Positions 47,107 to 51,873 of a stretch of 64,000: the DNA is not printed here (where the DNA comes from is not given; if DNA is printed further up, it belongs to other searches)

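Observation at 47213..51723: About 1490-aa kinase-like / STAND-like / TPR / OB protein inserted antisense into the T4SS operon, with Gly replacing the Walker A lysine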

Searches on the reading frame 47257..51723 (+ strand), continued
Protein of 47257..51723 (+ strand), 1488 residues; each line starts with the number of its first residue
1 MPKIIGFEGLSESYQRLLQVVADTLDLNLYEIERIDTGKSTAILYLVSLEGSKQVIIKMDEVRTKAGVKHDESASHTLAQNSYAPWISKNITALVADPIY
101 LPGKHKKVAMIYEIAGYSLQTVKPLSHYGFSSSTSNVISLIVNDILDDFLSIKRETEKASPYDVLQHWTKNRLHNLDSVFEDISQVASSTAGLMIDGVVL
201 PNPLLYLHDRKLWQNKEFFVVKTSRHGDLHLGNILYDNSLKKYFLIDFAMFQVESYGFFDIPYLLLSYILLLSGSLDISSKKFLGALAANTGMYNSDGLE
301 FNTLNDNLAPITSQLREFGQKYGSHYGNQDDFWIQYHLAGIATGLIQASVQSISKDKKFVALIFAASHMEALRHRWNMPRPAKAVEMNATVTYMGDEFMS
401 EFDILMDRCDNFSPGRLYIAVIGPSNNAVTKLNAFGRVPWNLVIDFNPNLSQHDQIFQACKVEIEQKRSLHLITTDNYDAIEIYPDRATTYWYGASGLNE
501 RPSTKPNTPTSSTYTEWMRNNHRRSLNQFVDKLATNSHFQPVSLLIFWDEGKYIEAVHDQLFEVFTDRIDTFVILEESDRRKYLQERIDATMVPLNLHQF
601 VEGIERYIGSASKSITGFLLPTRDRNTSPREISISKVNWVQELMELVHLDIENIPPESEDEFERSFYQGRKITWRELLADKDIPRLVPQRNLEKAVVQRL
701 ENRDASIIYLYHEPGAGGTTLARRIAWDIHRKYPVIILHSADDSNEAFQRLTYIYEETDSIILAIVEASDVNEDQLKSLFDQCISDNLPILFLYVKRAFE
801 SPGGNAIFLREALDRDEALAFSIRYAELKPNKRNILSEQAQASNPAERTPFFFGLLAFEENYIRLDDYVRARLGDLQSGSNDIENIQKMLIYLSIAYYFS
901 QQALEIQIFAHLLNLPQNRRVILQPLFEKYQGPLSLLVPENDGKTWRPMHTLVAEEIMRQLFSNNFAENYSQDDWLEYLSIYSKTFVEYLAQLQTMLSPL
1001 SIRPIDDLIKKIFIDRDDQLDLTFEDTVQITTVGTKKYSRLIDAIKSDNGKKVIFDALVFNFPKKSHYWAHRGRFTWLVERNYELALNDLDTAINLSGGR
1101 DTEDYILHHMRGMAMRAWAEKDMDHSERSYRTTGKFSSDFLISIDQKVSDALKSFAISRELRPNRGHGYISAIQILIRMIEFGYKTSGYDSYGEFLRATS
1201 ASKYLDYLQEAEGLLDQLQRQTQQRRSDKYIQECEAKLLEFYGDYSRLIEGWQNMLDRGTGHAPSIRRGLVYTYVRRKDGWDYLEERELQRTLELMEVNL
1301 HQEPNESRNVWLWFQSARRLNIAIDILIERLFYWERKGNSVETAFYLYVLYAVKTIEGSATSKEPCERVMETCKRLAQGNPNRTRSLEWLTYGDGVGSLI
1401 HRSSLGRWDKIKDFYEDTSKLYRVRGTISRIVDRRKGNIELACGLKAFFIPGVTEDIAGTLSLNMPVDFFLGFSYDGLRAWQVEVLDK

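Call 51: search_solved_structures(query=A3, max_evalue=0.01, show_alignments=1)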
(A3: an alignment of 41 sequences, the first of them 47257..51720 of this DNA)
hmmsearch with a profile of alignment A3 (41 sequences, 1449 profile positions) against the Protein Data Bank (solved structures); distinct sequences matched with E-value up to 0.01: 25.
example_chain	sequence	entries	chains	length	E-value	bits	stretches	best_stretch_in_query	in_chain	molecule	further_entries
9zjr_A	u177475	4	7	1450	7.9e-46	159.5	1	417-1127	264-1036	Sterile alpha motif domain-containing protein 9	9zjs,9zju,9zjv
37ht_A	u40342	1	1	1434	1.4e-45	158.7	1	417-1127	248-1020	Sterile alpha motif domain-containing protein 9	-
37id_A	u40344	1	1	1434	1e-44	155.8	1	418-1127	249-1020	Sterile alpha motif domain-containing protein 9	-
9zjw_A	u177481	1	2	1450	8e-44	152.9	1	417-1127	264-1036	Sterile alpha motif domain-containing protein 9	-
9zjz_A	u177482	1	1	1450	3e-43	150.9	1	418-1127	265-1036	Sterile alpha motif domain-containing protein 9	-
37ib_A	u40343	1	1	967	3.2e-39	137.6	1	651-1127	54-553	Sterile alpha motif domain-containing protein 9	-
7obi_A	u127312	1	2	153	1.4e-12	49.3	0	1047-1081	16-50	CTPR-rv4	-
9qhb_A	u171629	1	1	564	4.2e-11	44.4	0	1045-1079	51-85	Engineered tetratricopeptide repeat protein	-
8bu0_A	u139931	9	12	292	2.9e-08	35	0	1045-1078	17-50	Consensus tetratricopeptide repeat protein | Crystal structure of an 8-repeat consensus TPR superhelix with Zinc. | Monomer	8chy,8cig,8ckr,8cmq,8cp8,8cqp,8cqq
3zgq_A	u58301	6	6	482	1.4e-07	32.8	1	1046-1137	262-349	INTERFERON-INDUCED PROTEIN WITH TETRATRICOPEPTIDE REPEATS 5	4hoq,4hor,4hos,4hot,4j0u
9qhc_A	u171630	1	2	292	1.4e-07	32.7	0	1045-1078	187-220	Engineered tetratricopeptide repeat protein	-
3kd7_A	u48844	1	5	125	1e-06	29.9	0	1045-1079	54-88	CTPR390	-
1na0_A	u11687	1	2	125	1.1e-05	26.5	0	1045-1078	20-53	designed protein CTPR3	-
5udi_A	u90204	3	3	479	3.3e-05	24.9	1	1048-1139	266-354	Interferon-induced protein with tetratricopeptide repeats 1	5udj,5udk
5udl_A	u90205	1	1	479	3.3e-05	24.9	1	1048-1139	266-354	Interferon-induced protein with tetratricopeptide repeats 1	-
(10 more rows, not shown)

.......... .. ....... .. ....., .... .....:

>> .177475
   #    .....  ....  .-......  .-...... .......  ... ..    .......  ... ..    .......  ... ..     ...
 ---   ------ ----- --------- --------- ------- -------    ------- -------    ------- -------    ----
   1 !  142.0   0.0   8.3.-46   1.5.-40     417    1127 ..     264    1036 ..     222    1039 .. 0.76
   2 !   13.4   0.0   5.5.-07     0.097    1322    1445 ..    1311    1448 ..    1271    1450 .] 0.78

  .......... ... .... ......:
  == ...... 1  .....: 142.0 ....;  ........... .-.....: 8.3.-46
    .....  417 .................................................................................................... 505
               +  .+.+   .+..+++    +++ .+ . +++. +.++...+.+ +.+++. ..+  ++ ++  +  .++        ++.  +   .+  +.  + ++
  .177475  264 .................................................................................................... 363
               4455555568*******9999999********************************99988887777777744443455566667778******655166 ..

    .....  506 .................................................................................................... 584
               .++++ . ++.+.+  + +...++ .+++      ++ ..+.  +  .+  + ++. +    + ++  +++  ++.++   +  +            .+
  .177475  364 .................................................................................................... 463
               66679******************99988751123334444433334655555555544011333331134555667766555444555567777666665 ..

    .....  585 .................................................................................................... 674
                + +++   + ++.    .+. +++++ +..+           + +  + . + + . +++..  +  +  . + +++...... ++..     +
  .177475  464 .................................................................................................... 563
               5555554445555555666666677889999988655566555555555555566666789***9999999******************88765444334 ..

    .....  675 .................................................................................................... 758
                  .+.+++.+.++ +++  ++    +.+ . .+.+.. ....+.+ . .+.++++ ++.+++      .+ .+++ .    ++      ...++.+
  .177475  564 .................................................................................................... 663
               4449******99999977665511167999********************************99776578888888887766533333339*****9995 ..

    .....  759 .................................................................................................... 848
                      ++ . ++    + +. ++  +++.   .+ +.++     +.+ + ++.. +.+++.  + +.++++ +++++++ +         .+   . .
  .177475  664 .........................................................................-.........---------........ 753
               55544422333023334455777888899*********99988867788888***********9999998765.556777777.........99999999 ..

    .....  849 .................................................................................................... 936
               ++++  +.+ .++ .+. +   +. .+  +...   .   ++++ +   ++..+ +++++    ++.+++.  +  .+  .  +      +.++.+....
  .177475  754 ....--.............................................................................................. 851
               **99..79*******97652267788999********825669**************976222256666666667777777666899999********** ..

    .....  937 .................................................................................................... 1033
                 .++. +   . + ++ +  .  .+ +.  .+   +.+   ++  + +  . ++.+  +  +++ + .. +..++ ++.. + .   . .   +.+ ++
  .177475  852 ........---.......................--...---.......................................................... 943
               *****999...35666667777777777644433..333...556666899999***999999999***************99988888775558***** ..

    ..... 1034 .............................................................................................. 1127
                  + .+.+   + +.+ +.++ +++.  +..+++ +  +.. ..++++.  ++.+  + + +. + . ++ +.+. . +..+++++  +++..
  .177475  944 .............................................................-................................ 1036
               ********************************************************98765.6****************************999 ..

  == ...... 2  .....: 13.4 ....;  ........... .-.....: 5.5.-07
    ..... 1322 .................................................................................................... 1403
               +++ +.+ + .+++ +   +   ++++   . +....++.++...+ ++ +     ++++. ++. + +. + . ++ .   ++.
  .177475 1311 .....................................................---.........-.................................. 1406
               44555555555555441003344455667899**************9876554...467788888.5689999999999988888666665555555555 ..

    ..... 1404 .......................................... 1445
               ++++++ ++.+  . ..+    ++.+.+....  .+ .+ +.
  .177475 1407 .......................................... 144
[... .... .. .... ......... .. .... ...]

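Call 62: find_encoding_contigs(protein=P0022, flank=10000, max_places=2)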
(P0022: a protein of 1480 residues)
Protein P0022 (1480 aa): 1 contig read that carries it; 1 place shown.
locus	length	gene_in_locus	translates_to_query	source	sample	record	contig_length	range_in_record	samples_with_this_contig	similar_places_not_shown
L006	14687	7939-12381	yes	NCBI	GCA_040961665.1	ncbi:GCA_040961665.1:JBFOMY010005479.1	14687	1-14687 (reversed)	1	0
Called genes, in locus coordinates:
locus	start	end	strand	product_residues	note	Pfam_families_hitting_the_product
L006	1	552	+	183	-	?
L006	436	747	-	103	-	-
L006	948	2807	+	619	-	PF01541:GIY-YIG, PF27096:UvrC_M, PF02151:UVR, PF22920:UvrC_RNaseH, PF08459:UvrC_RNaseH_dom, PF12826:HHH_2 (weak), PF14520:HHH_5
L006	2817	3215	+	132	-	PF00072:Response_reg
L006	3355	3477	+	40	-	-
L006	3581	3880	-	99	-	-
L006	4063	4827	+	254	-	PF04250:DUF429 (weak)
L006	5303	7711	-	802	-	PF06165:GH94_b-supersand, PF17167:Glyco_hydro_94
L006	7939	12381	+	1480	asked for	PF19974:TCAD9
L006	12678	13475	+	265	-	PF00561:Abhydrolase_1, PF12146:Hydrolase_4, PF12697:Abhydrolase_6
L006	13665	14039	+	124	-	PF00903:Glyoxalase, PF12681:Glyoxalase_2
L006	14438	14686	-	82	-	?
